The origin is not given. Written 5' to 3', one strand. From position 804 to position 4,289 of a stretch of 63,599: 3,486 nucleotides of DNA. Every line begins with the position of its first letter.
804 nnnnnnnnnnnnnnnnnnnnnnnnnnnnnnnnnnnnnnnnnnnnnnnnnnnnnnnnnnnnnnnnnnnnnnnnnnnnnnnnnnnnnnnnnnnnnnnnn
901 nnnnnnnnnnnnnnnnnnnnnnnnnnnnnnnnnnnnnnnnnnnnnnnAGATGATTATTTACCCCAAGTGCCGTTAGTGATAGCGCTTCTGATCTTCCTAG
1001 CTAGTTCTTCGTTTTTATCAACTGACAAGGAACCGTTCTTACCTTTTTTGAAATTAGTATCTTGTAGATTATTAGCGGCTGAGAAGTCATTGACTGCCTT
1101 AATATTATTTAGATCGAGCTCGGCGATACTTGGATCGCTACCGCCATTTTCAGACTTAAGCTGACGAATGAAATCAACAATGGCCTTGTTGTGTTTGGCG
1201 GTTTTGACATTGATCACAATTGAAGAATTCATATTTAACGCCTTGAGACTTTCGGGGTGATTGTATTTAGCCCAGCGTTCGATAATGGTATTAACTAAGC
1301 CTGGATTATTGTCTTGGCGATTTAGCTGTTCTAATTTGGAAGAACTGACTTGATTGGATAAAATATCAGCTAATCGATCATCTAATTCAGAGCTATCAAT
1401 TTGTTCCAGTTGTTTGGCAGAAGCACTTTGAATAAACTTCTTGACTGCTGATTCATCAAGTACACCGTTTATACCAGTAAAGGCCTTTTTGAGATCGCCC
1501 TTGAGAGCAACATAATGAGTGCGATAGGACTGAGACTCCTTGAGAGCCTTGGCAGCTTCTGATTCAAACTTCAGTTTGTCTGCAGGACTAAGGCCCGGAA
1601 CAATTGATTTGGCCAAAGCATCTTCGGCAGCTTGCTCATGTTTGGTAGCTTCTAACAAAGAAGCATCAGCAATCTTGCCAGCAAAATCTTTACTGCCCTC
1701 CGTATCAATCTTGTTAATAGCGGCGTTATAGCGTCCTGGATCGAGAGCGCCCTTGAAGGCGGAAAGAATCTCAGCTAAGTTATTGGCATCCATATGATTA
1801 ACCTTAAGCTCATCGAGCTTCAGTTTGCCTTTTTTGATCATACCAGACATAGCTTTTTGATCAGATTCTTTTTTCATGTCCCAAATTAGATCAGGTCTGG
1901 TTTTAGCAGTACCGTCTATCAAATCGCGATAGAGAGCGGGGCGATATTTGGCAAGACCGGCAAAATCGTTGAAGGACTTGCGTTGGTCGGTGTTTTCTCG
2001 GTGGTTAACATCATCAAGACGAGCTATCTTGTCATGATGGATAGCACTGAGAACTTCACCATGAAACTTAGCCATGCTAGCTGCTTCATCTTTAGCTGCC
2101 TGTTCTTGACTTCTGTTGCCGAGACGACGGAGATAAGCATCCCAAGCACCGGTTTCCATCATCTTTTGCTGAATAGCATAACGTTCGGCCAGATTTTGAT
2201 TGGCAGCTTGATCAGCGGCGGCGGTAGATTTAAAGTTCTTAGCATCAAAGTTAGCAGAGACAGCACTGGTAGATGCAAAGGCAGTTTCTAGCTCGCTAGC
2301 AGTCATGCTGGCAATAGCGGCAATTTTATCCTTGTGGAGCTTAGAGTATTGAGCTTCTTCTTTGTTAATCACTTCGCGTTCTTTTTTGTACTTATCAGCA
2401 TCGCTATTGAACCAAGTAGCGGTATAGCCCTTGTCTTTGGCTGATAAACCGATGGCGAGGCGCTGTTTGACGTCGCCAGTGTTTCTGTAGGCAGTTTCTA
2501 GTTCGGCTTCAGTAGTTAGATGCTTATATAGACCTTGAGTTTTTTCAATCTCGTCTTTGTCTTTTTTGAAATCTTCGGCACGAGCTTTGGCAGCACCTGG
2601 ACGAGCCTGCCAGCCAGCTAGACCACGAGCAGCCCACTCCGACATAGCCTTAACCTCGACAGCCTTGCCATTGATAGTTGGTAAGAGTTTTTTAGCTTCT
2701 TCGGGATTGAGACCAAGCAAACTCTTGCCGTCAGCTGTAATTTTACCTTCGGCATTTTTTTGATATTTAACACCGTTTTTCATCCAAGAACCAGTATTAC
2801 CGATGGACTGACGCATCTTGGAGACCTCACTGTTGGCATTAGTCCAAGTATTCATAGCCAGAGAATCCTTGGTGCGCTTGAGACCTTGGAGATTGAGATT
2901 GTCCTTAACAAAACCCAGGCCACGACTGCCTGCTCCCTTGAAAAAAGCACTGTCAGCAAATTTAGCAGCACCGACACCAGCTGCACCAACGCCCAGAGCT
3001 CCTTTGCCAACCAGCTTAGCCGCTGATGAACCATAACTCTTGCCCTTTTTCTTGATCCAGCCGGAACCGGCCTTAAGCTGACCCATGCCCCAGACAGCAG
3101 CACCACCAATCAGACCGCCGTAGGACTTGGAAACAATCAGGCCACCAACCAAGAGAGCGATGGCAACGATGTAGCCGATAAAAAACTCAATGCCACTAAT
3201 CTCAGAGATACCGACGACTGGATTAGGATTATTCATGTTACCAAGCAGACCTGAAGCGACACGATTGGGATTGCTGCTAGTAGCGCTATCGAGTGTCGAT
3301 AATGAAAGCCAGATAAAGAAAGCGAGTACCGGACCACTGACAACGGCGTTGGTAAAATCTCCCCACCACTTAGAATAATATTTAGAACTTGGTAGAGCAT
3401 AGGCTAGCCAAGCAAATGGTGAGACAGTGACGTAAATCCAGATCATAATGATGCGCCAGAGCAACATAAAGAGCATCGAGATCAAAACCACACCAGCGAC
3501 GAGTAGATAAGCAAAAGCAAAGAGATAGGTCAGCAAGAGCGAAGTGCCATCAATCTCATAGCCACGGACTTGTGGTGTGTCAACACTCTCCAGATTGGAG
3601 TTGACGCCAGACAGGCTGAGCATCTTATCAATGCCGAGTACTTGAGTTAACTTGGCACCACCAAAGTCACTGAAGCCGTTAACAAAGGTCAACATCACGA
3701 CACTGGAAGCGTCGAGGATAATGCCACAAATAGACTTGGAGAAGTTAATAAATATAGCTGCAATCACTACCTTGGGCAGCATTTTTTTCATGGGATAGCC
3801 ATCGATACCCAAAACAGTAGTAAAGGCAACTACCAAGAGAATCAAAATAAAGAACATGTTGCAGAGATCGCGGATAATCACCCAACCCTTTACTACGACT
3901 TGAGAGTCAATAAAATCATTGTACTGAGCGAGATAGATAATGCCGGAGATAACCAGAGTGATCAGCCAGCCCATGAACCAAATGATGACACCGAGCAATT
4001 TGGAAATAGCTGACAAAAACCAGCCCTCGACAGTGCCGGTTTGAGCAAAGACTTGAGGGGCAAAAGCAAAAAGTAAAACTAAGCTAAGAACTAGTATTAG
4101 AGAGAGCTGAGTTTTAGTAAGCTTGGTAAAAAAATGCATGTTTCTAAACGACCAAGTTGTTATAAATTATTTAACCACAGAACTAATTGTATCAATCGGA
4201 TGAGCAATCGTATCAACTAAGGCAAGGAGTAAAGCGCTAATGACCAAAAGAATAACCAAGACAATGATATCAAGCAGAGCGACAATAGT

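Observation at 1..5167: Stand-alone three-gene operon of orphan envelope proteins built around a 1061-aa polytopic and helical giant (candidate novel surface or secretion module)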

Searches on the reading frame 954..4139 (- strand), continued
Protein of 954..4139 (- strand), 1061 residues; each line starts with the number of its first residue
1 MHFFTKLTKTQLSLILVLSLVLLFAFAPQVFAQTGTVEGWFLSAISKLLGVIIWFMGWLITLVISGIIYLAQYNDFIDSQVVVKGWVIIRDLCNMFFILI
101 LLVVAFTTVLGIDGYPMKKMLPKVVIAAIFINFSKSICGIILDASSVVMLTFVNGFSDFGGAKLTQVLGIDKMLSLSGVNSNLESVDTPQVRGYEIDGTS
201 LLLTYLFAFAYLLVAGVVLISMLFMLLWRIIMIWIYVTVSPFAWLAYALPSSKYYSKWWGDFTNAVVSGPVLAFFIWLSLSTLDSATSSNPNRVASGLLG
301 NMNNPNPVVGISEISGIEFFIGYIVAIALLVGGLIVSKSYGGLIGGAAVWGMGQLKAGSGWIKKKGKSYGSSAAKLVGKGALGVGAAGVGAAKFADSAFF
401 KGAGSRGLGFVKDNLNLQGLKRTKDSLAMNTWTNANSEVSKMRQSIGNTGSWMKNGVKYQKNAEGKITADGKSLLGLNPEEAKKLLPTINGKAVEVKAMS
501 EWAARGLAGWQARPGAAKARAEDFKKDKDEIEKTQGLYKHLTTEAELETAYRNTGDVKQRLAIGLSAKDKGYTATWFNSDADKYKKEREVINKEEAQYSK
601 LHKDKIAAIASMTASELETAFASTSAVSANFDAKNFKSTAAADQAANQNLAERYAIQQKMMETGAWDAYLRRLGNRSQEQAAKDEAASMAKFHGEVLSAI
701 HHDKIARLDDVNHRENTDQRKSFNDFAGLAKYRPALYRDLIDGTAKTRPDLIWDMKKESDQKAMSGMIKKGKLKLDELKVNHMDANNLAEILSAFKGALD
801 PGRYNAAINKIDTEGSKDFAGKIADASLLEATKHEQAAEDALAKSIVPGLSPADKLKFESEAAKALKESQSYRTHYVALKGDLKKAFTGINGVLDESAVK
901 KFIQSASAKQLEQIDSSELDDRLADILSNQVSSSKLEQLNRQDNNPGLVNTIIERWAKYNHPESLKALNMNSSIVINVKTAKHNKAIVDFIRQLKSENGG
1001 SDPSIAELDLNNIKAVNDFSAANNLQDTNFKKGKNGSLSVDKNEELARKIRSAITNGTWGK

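Call 44: search_protein_families(library=pfam, proteins=[P0024, P0027, P0037, P0042, P0051, P0068, P0070, P0077, P0079, P0081], max_evalue=10)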
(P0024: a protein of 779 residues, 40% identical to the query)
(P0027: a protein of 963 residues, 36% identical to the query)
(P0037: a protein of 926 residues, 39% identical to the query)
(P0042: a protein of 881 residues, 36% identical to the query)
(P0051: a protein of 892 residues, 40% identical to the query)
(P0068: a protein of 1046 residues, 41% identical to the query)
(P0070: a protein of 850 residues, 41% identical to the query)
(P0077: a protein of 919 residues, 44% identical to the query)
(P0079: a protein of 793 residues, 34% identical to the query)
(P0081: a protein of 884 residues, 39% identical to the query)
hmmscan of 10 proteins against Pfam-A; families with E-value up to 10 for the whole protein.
P0024 (779 aa): 2 families
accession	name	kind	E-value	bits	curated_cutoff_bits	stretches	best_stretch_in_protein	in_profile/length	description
PF03035.19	RNA_capsid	-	0.031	14.7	27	1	326-365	1-40/238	Calicivirus putative RNA polymerase/capsid protein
PF06785.16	UPF0242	-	8.4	6.8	33.5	1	509-553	89-135/194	Uncharacterised protein family (UPF0242) N-terminus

P0027 (963 aa): 2 families
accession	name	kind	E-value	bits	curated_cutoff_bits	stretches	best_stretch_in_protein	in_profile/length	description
PF17964.7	Big_10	-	0.06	14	22.9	1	604-701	16-116/164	Bacterial Ig domain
PF13860.13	FlgD_ig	-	0.75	10.3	27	0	468-510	30-72/79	FlgD Ig-like domain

P0037 (926 aa): 1 family
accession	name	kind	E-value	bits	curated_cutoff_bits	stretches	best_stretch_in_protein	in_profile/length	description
PF14071.11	YlbD_coat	-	0.41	11.3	27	1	787-863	34-109/126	Putative coat protein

P0042 (881 aa): 0 families

P0051 (892 aa): 4 families
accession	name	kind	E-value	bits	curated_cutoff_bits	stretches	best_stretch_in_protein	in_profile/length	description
PF04610.19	TrbL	-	0.0094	16.2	25.9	1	149-302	26-176/215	TrbL/VirB6 plasmid conjugal transfer protein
PF06174.16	DUF987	-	0.12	12.8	25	0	526-553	33-60/65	Protein of unknown function (DUF987)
PF22038.1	PRC2_EED_ins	-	0.26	11.8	27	1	550-610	64-125/146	Polycomb protein EED insertion domain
PF00513.23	Late_protein_L2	-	0.65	9.4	27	0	332-364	35-64/524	Late Protein L2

P0068 (1046 aa): 1 family
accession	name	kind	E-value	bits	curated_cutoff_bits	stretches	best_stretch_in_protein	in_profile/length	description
PF04031.18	Las1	-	0.023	15.1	22.7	1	840-888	81-127/149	Las1-like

P0070 (850 aa): 1 family
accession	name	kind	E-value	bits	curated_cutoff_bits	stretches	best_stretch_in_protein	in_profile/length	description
PF10975.14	DUF2802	-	0.055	14.1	33.5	1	721-753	20-52/68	Protein of unknown function (DUF2802)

P0077 (919 aa): 0 families

P0079 (793 aa): 1 family
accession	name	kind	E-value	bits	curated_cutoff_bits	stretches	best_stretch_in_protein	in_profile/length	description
PF10221.14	Mat89Bb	-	2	7.4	25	1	670-789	554-671/689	Cell cycle and development regulator Mat89Bb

P0081 (884 aa): 3 families
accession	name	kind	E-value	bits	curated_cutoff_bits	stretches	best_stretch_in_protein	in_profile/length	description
PF12830.13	Nipped-B_C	-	0.0065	17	26.4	1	580-670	58-142/186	Sister chromatid cohesion C-terminus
PF09409.15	PUB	-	0.017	15.5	34.3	1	723-759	25-61/82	PUB domain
PF12121.13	DD_K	-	7.5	7.1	20.9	1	320-332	6-17/22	Dermaseptin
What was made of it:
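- On VirB6/TrbL superfamily (for g2, aa 1-345): One example scores 16.2 bits against a cut-off of 25.9 (call 44).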

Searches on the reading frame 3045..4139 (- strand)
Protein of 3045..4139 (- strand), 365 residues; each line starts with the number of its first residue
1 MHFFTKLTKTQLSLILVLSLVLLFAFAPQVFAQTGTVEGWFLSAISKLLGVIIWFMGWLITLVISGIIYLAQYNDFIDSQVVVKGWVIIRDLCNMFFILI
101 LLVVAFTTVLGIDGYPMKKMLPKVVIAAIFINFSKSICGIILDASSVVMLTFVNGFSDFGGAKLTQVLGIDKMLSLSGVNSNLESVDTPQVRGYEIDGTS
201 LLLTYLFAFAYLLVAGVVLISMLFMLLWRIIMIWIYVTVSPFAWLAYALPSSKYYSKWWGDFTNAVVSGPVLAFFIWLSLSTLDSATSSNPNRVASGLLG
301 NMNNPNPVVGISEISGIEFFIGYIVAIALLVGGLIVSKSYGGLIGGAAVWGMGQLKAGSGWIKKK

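Call 26: search_solved_structures(query=A2, max_evalue=10, show_alignments=2)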
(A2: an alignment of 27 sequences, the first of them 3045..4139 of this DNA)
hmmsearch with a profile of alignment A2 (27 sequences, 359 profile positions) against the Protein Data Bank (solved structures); distinct sequences matched with E-value up to 10: 0.
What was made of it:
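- The family profile finds nothing in PDB sequences (call 26).
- Tried and rejected: No hit (call 26).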

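Call 27: search_protein_families(library=pfam, alignment_id=A2, max_evalue=10)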
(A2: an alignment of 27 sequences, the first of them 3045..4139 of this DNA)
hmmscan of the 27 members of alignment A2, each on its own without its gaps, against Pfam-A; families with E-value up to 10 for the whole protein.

A. member 1, window:3045-4139:- (365 aa): 1 family
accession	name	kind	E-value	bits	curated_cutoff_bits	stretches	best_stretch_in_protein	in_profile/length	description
PF10346.14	Con-6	-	0.25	11.6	25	1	290-306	1-17/34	Conidiation protein 6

B. families by the number of members that match (of 27 scanned): 17 families
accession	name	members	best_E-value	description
PF04610.19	TrbL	7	0.00081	TrbL/VirB6 plasmid conjugal transfer protein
PF02009.21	RIFIN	2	0.033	Rifin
PF01988.24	VIT1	1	0.012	VIT family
PF00951.23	Arteri_Gl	1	0.02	Arterivirus GL envelope glycoprotein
PF01701.23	PSI_PsaJ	1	0.02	Photosystem I reaction centre subunit IX / PsaJ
PF19832.4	DUF6313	1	0.031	Family of unknown function (DUF6313)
PF12963.12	DUF3852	1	0.038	Protein of unknown function (DUF3852)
PF03579.19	SHP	1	0.047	Small hydrophobic protein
PF09534.15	Trp_oprn_chp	1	0.19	Tryptophan-associated transmembrane protein (Trp_oprn_chp)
PF10346.14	Con-6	1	0.25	Conidiation protein 6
PF15995.10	DUF4771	1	0.26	Domain of unknown function (DUF4771)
PF14828.11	Amnionless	1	2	Amnionless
PF13786.12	DUF4179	1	2.3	Domain of unknown function (DUF4179)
PF06024.17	Orf78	1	2.7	Orf78 (ac78)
PF03669.18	ASTER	1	3.6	PAT complex subunit Asterix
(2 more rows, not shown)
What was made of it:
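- TrbL PF04610 is hit below threshold in 7 of 27 relatives (call 27), and in P0051 it maps to residues 149-302 (call 44).
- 3105..4139 (-): Gene 2 (g2), N-terminal domain (aa 1-345). It has a signal-peptide-like helix followed by six to seven long hydrophobic helices. This is the VirB6/TrbL-like polytopic platform of the T4SS. Weak TrbL PF04610 hits in 7 of 27 relatives (call 27).
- On VirB6/TrbL superfamily (for g2, aa 1-345): 7 of 27 relatives hit below the cut-off (best E 8.1e-4, call 27).
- Hits in relatives are below Pfam's cut-off (call 27).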

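Call 29: find_related_loci(query=A2, collection=genome_contigs, flank=10000)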
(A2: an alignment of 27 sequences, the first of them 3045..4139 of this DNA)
Query A2 (365 aa) in genome_contigs; peptide patterns used: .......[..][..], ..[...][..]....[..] (x = any residue, [..] = any of these).
479 stretches matched a pattern; 455 encode a relative of the query (tblastn E <= 1e-3); the best 80 are kept; 80 distinct loci.
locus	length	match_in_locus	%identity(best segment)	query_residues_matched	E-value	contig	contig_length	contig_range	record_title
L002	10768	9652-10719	54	1-364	1e-107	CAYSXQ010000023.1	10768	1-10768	MAG TPA_asm: uncultured Gammaproteobacteria bacterium isolate SRP278252_co2_427 genome assembly, contig: NODE_12953_leng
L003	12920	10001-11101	41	1-356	6e-82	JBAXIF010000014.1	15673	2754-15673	MAG: Candidatus Falkowbacteria bacterium isolate ELA342 MAG342_14, whole genome shotgun sequence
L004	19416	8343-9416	42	6-364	2e-81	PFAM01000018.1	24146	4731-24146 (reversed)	MAG: Candidatus Falkowbacteria bacterium CG10_big_fil_rev_8_21_14_0_10_37_14 CG10_8_21_14_0.10_scaffold_1764_c, whole ge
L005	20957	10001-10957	43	40-360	1e-80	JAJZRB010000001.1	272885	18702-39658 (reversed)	MAG: bacterium isolate SKS1.bin72 NODE_26_length_272885_cov_4.865577, whole genome shotgun sequence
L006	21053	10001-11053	43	3-359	1e-80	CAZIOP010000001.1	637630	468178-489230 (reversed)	MAG TPA_asm: uncultured Gammaproteobacteria bacterium isolate binchicken_co105_50 genome assembly, contig: NODE_2_length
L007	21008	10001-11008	42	39-363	5e-80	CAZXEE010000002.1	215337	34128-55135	MAG TPA_asm: uncultured Gammaproteobacteria bacterium isolate SRP192927_co4_30 genome assembly, contig: NODE_18_length_2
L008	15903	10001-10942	42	36-360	8e-79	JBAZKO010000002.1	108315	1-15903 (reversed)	MAG: Patescibacteria group bacterium isolate SO_2017_LW4_145 scaffold_583_c1_LW137-91_2017, whole genome shotgun sequenc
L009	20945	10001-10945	42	51-363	6e-79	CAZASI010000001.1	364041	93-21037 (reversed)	MAG TPA_asm: uncultured Gammaproteobacteria bacterium isolate SRP286056_co1_188 genome assembly, contig: NODE_5_length_3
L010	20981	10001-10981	43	43-363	8e-79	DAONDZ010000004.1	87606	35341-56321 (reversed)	MAG TPA_asm: bacterium isolate AMR_MDS_3882 NODE_165_length_87606_cov_13.153122, whole genome shotgun sequence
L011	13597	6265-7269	42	39-363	8e-79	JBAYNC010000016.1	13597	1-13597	MAG: Patescibacteria group bacterium isolate SO_2016_LW1_55 scaffold04979_LW64-88_2016, whole genome shotgun sequence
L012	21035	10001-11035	40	9-357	4e-78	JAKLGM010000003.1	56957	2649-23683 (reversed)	MAG: Patescibacteria group bacterium isolate RA.bin4 RA.bin4_3, whole genome shotgun sequence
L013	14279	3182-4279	42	7-363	6e-78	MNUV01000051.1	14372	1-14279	MAG: Candidatus Falkowbacteria bacterium CG1_02_41_21 cg1_0.2_scaffold_4014_c, whole genome shotgun sequence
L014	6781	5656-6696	41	4-358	1e-77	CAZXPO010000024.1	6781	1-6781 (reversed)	MAG TPA_asm: uncultured Gammaproteobacteria bacterium isolate SRP192927_co1_524 genome assembly, contig: NODE_30532_leng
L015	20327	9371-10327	43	43-356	7e-77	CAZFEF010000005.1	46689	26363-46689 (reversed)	MAG TPA_asm: uncultured Gammaproteobacteria bacterium isolate SRP192927_co9_427 genome assembly, contig: NODE_310_length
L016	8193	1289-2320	43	10-359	2e-76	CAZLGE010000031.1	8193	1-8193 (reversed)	MAG TPA_asm: uncultured Gammaproteobacteria bacterium isolate binchicken_co269_228 genome assembly, contig: NODE_9073_le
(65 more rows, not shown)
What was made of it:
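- The gene order is conserved in hundreds of species genomes: 455 matches in the genome collection (call 29).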

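Call 40: predict_structure(alignment_id=A2)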
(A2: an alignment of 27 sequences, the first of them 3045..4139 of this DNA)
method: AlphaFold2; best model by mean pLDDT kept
length: 365 residues; sequences in the alignment: 27
mean_pLDDT: 71.8   pTM: 0.65
mean pLDDT of the five models: 71.8, 69.7, 69.5, 65.2, 63.5
residues with pLDDT >= 90: 47; 70-90: 164; 50-70: 100; < 50: 54
segments of 3 or more residues with pLDDT < 50: 1-8, 29-33, 177-195, 291-310
pLDDT, mean of each block of 10 residues (from residue 1): 47 63 56 54 70 80 84 83 91 90 86 72 88 91 89 75 60 51 36 51 73 82 87 92 87 88 90 86 68 47 41 60 81 80 57 63 51
secondary structure, 60 per line:
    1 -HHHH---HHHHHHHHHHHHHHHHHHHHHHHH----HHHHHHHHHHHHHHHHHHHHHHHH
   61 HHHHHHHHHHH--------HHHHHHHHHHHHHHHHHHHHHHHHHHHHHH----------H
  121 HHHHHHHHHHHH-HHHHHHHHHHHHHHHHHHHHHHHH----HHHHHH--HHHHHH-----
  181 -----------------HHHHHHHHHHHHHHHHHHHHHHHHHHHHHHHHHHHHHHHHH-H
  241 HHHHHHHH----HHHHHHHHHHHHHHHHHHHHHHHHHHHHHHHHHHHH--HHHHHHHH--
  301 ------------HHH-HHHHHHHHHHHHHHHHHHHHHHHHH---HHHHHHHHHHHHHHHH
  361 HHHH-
elements in order: H2-5 H9-32 H37-71 H80-109 H120-132 H134-157 H162-167 H170-175 H198-238 H240-248 H253-288 H291-298 H317-341 H345-364
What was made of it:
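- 3105..4139 (-): AF2 model with pLDDT 71.8 (call 40).
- On VirB6/TrbL superfamily (for g2, aa 1-345): The AF2 model has long helices at 37-71, 80-109, 120-157, 198-238, 253-288 and 317-341 (call 40).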

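Call 43: fold_search(model_id=the predicted structure, library=pdb)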
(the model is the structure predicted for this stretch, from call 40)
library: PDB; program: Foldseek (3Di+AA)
matches with E <= 10: 261; with E <= 0.001: 0
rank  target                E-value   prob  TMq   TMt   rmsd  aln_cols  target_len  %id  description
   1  8rtd_L                1.4e-02  1.00  0.40  0.50   7.7       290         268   14  Stalk-Arches-IMC structure from the fully-assembled R388 type IV secretion system determined by cryo-EM. (released 2024-06-19)
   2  8rt9_F                1.5e-02  1.00  0.40  0.49   7.6       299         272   15  Stalk complex full-length structure (TrwJ/VirB5-TrwI/VirB6) from the fully-assembled R388 type IV secretion system det (released 2024-06-19)
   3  7o3v_F                4.2e-02  0.99  0.35  0.46   8.5       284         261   16  Stalk complex structure (TrwJ/VirB5-TrwI/VirB6) from the fully-assembled R388 type IV secretion system determined by c (released 2022-06-22)
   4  7o3v_G                5.4e-02  0.98  0.33  0.42  10.1       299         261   13  Stalk complex structure (TrwJ/VirB5-TrwI/VirB6) from the fully-assembled R388 type IV secretion system determined by c (released 2022-06-22)
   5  7o3v_J                1.2e-01  0.98  0.39  0.49   8.0       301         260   17  Stalk complex structure (TrwJ/VirB5-TrwI/VirB6) from the fully-assembled R388 type IV secretion system determined by c (released 2022-06-22)
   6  7udn_B                1.6e-01  0.54  0.21  0.25  18.6       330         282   10  Crystal structure of designed helical repeat protein RPB_PLP1_R6 in alternative conformation 2 (released 2023-03-22)
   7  8rtd_I                2.3e-01  0.84  0.27  0.41  10.5       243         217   14  Stalk-Arches-IMC structure from the fully-assembled R388 type IV secretion system determined by cryo-EM. (released 2024-06-19)
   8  8rtd_H                2.5e-01  0.82  0.26  0.39  14.9       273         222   12  Stalk-Arches-IMC structure from the fully-assembled R388 type IV secretion system determined by cryo-EM. (released 2024-06-19)
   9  7o3v_H                3.0e-01  0.87  0.28  0.48  10.3       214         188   18  Stalk complex structure (TrwJ/VirB5-TrwI/VirB6) from the fully-assembled R388 type IV secretion system determined by c (released 2022-06-22)
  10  9ngy_FP1              3.7e-01  0.14  0.14  0.08  25.8       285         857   12  In situ cryo-EM structure of protochannel (DotA-IcmX) of the Legionella Dot/Icm T4SS machine (released 2025-09-17)
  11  7p5j_A                5.4e-01  0.18  0.20  0.19  30.1       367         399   12  Cryo-EM structure of human TTYH1 in GDN (released 2021-08-11)
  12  7rtu_B                5.4e-01  0.12  0.15  0.15  28.6       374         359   12  Cryo-EM structure of a TTYH2 trans-dimer (released 2021-08-25)
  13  7p54_A                5.7e-01  0.20  0.21  0.19  27.3       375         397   11  Cryo-EM structure of human TTYH2 in GDN (released 2021-08-11)
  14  7rtt_A                5.9e-01  0.15  0.17  0.16  22.3       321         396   12  Cryo-EM structure of a TTYH2 cis-dimer (released 2021-08-25)
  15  9g71_A                7.3e-01  0.10  0.15  0.14  32.4       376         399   10  Cryo-EM structure of TTYH2 in complex with lipids in GDN (released 2025-05-21)
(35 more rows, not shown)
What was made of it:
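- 3105..4139 (-): Foldseek top 5 are R388 TrwI/VirB6, prob 0.98-1.00, target-normalised TM 0.42-0.50 (call 43).
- On VirB6/TrbL superfamily (for g2, aa 1-345): Foldseek ranks 1-5 are TrwI chains: prob 0.98-1.00, E 0.014-0.12, target-normalised TM 0.42-0.50, 284-301 aligned columns (call 43).
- Closest known: VirB6/TrbL family. Same: It gives the best fold matches (call 43).
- The Foldseek top 5 of 350,542 PDB chains are all TrwI/VirB6 (call 43). The fold match is modest: Foldseek E 0.014-0.12, query-normalised TM 0.33-0.40, model pLDDT 71.8 (calls 40, 43). The best fold matches of g2 are VirB6 (call 43).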

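Call 50: search_protein_families(library=ncbifam, alignment_id=A2, max_evalue=1)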
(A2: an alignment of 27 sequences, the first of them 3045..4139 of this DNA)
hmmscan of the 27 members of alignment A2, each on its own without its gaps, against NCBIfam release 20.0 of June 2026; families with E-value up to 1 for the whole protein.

A. member 1, window:3045-4139:- (365 aa): 0 families

B. families by the number of members that match (of 27 scanned): 5 families
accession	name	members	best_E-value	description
NF046089.1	CD3337_EF1877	6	0.00068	CD3337/EF1877 family mobilome membrane protein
TIGR01477.1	RIFIN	2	0.06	variant surface antigen, rifin family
NF045889.1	ICE_Mbov_0396_TM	1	5.7e-11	Mbov_0396 family ICE element transmembrane protein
NF045848.1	MMCAP2_0566_fam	1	1.3e-07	MMCAP2_0566 family conjugal transfer protein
NF040904.1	PhrA_Strep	1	0.72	PhrA family quorum-sensing system peptide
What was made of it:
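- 3105..4139 (-): NCBIfam hits to mobilome and ICE membrane-protein models (call 50).
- NCBIfam gives CD3337/EF1877 mobilome membrane protein in 6 of 27, Mbov_0396 ICE transmembrane protein at 5.7e-11, and MMCAP2_0566 conjugal transfer protein at 1.3e-7 (call 50). NCBIfam hits of relatives are to ICE and mobilome membrane proteins (call 50).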

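Call 90: search_protein_representatives(alignment_id=A2)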
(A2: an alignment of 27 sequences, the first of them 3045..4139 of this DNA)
Query: 27 sequences, 359 profile positions. Proteins with E-value up to 0.001 (for the whole library): 23418; up to 1e-10: 18626; up to 1e-30: 5256. The best 150 are listed.
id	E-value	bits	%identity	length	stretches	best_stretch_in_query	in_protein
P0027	4.4e-149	512.8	-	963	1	5-354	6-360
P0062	9.6e-146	501.8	-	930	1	9-358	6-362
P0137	4.5e-145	499.6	-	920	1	9-358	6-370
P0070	1.9e-144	497.5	-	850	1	5-357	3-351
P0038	2.3e-144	497.3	-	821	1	5-358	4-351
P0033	6.9e-144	495.7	-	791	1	6-357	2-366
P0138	9.0e-144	495.3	-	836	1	8-352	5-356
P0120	1.2e-142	491.7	-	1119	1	1-357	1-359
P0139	2.1e-141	487.5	-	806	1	1-355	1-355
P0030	2.6e-141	487.2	-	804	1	5-358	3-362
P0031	2.6e-141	487.2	-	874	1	3-357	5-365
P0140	1.1e-140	485.1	-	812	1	9-355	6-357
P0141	1.3e-140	484.9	-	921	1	6-357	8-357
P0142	1.7e-140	484.6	-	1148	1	7-357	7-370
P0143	2.1e-140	484.2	-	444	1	5-358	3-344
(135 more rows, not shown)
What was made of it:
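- Checked: Its N-terminal domain profile matches 23,418 cluster representatives at E<=1e-3 (call 90).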
